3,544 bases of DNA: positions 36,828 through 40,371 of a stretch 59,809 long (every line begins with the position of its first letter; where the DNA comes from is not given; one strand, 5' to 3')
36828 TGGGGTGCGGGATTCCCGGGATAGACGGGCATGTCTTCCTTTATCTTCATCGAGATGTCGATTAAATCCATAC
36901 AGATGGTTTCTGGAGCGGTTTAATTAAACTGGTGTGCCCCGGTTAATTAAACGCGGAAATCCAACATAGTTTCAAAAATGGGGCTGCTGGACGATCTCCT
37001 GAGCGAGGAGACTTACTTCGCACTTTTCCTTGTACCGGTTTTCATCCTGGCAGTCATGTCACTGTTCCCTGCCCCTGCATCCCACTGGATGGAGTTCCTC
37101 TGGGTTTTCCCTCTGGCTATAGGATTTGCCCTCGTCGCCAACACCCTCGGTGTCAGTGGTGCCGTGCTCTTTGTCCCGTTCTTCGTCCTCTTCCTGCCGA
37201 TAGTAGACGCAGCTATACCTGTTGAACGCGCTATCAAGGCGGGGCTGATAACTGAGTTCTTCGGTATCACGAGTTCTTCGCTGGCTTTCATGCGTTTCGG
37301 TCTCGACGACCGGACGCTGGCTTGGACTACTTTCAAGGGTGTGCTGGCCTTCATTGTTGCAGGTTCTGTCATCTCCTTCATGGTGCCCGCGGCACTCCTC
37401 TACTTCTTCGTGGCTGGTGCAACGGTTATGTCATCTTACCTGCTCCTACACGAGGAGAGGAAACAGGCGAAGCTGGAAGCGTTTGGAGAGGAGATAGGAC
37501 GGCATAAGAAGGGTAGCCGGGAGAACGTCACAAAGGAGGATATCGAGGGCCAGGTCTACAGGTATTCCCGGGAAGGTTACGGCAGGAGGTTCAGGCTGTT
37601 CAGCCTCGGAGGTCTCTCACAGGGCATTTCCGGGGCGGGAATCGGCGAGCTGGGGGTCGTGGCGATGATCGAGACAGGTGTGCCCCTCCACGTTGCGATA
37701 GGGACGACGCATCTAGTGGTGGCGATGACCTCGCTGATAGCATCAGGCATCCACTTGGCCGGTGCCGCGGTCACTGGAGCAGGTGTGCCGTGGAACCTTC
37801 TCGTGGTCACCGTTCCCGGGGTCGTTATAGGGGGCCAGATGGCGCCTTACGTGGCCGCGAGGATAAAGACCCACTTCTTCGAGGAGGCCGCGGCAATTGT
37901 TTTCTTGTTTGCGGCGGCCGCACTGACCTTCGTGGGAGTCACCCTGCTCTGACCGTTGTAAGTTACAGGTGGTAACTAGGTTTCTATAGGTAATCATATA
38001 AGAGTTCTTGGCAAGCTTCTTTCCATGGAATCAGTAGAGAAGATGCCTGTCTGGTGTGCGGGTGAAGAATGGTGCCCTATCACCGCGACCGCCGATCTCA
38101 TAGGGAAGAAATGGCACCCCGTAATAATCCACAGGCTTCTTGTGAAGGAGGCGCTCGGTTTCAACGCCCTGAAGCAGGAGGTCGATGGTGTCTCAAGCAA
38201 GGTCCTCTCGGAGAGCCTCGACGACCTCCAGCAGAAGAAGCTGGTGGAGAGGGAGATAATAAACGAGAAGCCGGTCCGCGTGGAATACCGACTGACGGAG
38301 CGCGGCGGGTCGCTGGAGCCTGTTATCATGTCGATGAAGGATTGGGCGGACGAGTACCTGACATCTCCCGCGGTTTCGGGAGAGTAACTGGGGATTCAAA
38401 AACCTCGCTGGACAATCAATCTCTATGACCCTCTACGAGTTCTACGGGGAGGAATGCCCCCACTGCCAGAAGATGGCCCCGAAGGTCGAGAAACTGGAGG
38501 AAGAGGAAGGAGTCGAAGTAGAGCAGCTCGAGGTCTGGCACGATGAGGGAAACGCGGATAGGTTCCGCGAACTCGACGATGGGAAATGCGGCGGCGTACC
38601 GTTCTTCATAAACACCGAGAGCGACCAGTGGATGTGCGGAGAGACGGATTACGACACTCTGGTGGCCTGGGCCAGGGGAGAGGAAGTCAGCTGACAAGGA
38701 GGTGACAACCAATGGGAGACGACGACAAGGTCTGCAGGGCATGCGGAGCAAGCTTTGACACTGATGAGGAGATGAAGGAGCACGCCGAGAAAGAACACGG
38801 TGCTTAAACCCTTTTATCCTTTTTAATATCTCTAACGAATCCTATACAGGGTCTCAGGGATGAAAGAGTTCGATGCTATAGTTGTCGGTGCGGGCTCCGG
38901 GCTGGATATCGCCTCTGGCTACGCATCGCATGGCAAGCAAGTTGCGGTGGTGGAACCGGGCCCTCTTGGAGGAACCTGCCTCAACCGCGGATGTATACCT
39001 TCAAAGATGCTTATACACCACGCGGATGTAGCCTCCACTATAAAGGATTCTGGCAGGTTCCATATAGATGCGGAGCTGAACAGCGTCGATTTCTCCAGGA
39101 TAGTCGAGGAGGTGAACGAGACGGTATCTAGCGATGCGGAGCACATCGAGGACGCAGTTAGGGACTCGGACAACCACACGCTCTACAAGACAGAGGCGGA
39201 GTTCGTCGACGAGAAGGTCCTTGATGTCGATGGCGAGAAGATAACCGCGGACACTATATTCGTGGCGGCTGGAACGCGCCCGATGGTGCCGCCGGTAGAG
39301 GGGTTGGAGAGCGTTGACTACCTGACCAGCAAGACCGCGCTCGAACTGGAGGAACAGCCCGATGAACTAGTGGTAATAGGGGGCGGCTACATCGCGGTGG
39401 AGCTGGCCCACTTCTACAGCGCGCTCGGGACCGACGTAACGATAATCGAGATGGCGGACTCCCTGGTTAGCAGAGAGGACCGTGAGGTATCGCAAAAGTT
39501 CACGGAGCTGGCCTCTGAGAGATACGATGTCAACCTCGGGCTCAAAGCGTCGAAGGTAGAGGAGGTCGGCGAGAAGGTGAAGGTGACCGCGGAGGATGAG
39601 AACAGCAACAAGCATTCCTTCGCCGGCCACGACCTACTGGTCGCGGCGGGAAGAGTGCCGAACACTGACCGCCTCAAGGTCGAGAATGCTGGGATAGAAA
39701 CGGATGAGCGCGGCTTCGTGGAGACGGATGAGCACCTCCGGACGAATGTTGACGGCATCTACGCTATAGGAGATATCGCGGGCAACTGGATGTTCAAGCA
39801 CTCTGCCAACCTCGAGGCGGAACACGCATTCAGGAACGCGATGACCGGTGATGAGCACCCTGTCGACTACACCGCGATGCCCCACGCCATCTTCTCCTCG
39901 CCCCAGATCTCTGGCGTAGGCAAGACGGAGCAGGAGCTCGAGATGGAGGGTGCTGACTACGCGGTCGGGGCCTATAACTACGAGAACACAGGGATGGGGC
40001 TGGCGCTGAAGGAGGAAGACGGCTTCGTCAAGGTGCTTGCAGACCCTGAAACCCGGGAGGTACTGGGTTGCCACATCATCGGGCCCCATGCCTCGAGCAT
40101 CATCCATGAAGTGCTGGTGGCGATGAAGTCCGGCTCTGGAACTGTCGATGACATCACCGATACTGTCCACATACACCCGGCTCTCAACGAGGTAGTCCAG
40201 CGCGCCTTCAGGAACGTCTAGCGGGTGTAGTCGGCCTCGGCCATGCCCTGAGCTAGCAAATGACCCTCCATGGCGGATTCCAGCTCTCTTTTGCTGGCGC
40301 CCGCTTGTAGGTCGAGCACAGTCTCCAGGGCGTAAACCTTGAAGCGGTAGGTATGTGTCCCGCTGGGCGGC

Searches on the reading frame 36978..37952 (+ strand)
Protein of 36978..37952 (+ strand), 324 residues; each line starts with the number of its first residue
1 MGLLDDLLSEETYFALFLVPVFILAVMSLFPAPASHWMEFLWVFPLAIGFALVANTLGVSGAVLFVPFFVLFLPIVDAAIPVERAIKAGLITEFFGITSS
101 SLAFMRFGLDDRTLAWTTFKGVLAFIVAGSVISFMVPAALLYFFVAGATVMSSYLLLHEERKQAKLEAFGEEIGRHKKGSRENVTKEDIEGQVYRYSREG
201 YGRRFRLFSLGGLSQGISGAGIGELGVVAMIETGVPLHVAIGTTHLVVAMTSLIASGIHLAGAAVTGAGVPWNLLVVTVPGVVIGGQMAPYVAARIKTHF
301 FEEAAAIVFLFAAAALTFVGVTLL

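Call 56: search_protein_families(library=pfam, proteins=[window:36978-37952:+], max_evalue=0.001)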
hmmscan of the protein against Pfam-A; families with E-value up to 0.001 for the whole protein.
window:36978-37952:+ (324 aa): 1 family
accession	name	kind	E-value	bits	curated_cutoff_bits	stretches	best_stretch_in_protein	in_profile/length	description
PF01925.25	TauE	-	2.5e-25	90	32.6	1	45-315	3-236/237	Sulfite exporter TauE/SafE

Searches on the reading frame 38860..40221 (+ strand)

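Call 56: search_protein_families(library=pfam, proteins=[window:38860-40221:+], max_evalue=0.001)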
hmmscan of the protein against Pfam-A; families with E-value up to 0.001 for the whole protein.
window:38860-40221:+ (453 aa): 6 families
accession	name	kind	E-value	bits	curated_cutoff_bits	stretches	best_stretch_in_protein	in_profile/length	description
PF07992.20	Pyr_redox_2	-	3.3e-59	201.1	26.1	1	5-316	2-287/291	Pyridine nucleotide-disulphide oxidoreductase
PF02852.28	Pyr_redox_dim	-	1.4e-30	106.1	25.3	1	340-449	1-109/110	Pyridine nucleotide-disulphide oxidoreductase, dimerisation domain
PF00070.33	Pyr_redox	-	7.3e-19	68.5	22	1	170-246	2-81/82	Pyridine nucleotide-disulphide oxidoreductase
PF13738.12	Pyr_redox_3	-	2.1e-14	53.9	30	1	120-304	115-305/305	Pyridine nucleotide-disulphide oxidoreductase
PF00890.30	FAD_binding_2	-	4.4e-05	23.3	20.4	0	5-37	1-35/414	FAD binding domain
PF13434.12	Lys_Orn_oxgnase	-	0.00014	21.6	21.3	0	121-189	139-210/339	L-lysine 6-monooxygenase/L-ornithine 5-monooxygenase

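Call 63: search_protein_families(library=ncbifam, proteins=[window:38860-40221:+], max_evalue=0.00001)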
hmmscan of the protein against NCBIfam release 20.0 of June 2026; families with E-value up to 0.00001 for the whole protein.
window:38860-40221:+ (453 aa): 44 families (the best 25 are shown)
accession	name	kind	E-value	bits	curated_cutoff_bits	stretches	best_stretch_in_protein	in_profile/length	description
NF004946.0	PRK06292.2-4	subfamily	5.1e-188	625.7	634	1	1-452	1-469/487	dihydrolipoyl dehydrogenase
NF004947.0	PRK06292.2-5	equivalog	1.2e-155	519.1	592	1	1-452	1-457/474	dihydrolipoyl dehydrogenase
NF005884.0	PRK07846.1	equivalog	3.7e-131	437.9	501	1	1-450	1-448/454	mycothione reductase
NF004944.0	PRK06292.2-2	equivalog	1e-122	410.1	619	1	1-453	1-452/460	dihydrolipoyl dehydrogenase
TIGR03452.1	mycothione_red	equivalog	8.3e-119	397.4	635.65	1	2-450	1-449/452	mycothione reductase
TIGR01350.1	lipoamide_DH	equivalog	3.2e-116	388.7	408.8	1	3-451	1-452/461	dihydrolipoyl dehydrogenase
TIGR02053.1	MerA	equivalog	1.5e-106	357.2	454.45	1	5-449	2-449/465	mercury(II) reductase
NF004992.0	PRK06370.1-4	equivalog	6.3e-105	351.2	629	1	2-447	3-449/459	FAD-containing oxidoreductase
NF004776.0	PRK06116.1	equivalog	2.8e-91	306.8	480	1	1-444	2-444/450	glutathione-disulfide reductase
NF004991.0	PRK06370.1-3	subfamily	2.1e-90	303.7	620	1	3-449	35-483/509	FAD-containing oxidoreductase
NF004990.0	PRK06370.1-1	equivalog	3.7e-90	302.8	842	1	2-448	3-450/459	FAD-containing oxidoreductase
NF004945.0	PRK06292.2-3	equivalog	5e-87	292.7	494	1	1-452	1-451/457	dihydrolipoyl dehydrogenase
NF003585.0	PRK05249.1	equivalog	2.1e-83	280.5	465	1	2-449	5-453/464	Si-specific NAD(P)(+) transhydrogenase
NF004943.0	PRK06292.2-1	equivalog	8.3e-82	275.4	432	1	1-452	1-454/456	dihydrolipoyl dehydrogenase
NF004939.0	PRK06292.1-1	equivalog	7.7e-81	272.2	435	1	2-453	4-458/476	dihydrolipoyl dehydrogenase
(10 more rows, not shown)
